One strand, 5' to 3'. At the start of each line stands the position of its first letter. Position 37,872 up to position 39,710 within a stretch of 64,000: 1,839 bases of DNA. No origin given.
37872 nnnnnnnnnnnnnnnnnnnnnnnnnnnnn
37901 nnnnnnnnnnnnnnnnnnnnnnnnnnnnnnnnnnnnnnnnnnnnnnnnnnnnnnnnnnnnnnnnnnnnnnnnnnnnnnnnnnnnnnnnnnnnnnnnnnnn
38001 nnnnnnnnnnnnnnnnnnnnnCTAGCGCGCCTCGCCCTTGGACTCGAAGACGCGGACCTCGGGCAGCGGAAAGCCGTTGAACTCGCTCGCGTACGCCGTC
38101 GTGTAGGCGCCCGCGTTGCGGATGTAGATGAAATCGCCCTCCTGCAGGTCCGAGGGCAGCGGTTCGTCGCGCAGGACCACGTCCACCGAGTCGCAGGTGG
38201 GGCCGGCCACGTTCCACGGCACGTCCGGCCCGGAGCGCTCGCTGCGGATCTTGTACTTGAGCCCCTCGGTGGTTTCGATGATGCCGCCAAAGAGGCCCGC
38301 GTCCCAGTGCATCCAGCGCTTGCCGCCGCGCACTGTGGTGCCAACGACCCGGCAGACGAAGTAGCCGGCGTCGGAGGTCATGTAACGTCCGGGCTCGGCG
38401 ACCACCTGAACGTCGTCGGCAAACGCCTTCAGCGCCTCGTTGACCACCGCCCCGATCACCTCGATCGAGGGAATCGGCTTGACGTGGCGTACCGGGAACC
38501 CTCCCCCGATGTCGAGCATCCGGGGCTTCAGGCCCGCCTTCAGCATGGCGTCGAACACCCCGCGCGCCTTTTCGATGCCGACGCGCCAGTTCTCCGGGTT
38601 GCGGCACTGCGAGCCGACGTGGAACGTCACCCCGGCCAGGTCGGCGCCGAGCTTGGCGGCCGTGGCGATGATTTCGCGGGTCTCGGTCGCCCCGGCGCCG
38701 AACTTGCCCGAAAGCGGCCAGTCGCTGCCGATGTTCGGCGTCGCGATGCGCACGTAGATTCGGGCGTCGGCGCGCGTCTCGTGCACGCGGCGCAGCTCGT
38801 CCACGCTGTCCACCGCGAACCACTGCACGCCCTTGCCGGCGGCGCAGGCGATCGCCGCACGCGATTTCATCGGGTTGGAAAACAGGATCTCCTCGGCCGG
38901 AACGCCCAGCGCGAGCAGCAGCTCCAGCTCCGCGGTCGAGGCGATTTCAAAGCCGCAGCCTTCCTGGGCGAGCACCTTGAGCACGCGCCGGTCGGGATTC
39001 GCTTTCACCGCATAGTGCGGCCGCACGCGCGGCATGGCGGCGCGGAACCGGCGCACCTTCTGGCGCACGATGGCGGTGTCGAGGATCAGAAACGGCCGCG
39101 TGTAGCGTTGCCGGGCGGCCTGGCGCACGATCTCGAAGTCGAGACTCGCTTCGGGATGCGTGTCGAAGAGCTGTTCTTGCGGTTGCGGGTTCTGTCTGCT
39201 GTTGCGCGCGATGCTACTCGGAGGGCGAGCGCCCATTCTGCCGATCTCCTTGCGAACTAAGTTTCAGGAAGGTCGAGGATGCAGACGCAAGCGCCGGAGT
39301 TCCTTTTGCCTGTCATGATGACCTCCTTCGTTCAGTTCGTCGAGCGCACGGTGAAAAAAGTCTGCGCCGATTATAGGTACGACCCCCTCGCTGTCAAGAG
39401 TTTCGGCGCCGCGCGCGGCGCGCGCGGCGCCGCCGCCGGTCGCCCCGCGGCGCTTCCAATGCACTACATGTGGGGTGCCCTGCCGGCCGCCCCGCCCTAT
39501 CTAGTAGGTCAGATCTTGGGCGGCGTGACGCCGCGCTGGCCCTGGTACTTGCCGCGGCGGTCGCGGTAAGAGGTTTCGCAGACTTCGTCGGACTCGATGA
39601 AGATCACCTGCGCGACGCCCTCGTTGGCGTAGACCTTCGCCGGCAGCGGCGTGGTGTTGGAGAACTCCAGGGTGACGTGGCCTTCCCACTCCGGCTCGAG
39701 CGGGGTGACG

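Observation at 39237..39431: Decarboxylase leader: near-consensus promoter, 27-nt GC palindrome and a strongly SD-led 19-codon uORF ending 5 nt before the main SD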

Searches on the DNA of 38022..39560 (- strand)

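Call 4: search_rna_families(source=window, start=39150, end=39560, threshold=evalue, max_evalue=10, show_alignments=3)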
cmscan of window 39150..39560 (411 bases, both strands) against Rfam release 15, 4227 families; matches with E-value up to 10: 5.
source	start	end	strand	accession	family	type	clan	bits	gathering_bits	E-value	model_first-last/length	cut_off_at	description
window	39393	39433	-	RF01340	CRISPR-DR29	Gene; CRISPR;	-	14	39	5.3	1-37/37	no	CRISPR RNA direct repeat element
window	39314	39436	-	RF03036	osmY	Gene; sRNA;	-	12.6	46.9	3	1-72/72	no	osmY RNA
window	39371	39477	+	RF00457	IRES_mnt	Cis-reg; IRES;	-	9.6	100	4.5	1-203/203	no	Mnt IRES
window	39311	39372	+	RF01136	sR28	Gene; snRNA; snoRNA; CD-box;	-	8.8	39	9.4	1-55/55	no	Small nucleolar RNA sR28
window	39472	39493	-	RF00629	P24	Gene;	-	8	100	9.2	234-255/255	no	Pseudomonas sRNA P24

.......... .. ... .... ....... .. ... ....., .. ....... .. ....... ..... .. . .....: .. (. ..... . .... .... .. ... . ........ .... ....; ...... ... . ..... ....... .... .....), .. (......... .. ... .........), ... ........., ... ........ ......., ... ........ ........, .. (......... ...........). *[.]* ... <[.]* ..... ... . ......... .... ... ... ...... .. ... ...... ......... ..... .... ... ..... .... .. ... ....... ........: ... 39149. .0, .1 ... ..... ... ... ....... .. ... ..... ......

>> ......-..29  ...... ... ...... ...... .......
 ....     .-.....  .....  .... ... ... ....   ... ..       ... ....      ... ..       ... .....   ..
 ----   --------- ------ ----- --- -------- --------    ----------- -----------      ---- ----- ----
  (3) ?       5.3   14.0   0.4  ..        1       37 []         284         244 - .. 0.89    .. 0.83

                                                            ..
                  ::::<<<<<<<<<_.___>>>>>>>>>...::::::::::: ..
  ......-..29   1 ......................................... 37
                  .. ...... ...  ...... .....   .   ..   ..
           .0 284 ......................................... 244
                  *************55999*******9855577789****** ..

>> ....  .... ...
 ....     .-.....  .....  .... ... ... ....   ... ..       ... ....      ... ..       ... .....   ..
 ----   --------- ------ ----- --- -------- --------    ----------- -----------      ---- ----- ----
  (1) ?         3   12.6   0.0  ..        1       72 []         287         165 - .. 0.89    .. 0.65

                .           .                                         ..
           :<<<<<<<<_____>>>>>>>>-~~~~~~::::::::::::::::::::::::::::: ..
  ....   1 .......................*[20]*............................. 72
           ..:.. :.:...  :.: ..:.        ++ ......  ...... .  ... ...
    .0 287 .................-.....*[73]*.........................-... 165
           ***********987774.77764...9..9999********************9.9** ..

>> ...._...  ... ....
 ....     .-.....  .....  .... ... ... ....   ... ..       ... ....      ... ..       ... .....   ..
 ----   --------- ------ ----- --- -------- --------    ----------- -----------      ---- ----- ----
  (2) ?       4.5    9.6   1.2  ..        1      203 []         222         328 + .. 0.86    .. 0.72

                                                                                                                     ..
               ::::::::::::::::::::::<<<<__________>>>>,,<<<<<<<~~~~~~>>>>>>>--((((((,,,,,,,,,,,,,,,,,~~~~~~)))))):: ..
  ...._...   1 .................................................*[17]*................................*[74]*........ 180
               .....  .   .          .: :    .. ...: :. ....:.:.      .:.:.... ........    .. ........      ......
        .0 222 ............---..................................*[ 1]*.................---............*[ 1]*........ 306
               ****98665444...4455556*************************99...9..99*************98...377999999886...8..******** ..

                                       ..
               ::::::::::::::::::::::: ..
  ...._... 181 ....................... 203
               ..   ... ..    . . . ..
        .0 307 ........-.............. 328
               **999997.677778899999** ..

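Call 58: search_rna_families(sources=[L003, L005, L010, L014, L022, L029, L036, L053, L064, L201, L202, L203, L204, L205, L206, L207, L208], threshold=gathering)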
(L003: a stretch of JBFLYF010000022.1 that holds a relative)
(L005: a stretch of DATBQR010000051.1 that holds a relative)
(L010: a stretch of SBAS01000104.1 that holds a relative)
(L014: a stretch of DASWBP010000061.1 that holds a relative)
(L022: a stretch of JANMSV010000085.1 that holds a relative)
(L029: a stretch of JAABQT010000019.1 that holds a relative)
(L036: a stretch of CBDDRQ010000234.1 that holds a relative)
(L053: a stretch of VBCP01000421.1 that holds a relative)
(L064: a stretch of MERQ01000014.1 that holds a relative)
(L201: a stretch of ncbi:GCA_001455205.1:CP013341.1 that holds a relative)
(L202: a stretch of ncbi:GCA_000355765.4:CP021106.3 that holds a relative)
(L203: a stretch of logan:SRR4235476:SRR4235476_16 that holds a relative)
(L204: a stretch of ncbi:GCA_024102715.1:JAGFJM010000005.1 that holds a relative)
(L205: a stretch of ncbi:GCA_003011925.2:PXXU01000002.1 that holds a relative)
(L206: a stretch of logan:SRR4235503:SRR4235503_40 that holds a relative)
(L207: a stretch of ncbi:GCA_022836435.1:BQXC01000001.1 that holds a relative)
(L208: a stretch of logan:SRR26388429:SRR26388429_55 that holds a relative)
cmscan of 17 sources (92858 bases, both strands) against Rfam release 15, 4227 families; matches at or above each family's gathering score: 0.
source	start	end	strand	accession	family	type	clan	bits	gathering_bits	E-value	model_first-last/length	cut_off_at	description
